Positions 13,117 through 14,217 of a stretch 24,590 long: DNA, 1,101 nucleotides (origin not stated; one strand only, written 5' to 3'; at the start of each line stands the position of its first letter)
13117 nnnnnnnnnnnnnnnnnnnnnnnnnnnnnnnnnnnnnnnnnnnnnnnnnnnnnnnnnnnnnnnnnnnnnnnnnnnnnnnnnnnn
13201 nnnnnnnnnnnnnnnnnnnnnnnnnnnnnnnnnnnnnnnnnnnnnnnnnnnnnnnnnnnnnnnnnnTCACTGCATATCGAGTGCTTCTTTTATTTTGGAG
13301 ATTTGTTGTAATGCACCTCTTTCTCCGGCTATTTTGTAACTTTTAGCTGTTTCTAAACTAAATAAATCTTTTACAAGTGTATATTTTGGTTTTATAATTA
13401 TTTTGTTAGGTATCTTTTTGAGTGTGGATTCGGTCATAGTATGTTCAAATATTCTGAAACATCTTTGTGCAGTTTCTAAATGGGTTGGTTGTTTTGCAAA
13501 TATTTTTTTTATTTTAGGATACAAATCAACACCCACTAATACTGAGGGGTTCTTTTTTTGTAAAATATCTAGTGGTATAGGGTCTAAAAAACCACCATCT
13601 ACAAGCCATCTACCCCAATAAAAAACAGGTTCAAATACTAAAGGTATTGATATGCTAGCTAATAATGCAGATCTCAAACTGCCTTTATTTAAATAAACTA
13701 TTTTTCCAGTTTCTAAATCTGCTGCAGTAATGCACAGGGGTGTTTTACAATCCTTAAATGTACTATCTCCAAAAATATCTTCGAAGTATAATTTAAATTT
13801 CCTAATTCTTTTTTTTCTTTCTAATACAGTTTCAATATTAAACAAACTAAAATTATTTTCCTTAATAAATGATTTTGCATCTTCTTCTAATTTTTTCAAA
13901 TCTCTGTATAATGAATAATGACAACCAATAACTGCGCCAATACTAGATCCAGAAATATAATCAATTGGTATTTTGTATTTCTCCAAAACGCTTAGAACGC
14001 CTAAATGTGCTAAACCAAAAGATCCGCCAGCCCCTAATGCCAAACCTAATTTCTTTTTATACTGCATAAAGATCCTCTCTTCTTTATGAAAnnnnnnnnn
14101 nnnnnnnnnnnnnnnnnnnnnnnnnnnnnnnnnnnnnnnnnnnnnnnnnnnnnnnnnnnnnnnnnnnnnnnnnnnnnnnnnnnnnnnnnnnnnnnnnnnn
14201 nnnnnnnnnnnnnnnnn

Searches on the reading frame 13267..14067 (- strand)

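Call 52: search_protein_families(library=pfam, proteins=[window:13267-14067:-], max_evalue=0.001)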
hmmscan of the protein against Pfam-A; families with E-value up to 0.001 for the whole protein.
window:13267-14067:- (266 aa): 1 family
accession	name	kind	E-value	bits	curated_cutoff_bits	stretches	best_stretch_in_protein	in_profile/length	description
PF01734.28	Patatin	-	6.7e-29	101.9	27.7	1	9-169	1-190/191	Patatin-like phospholipase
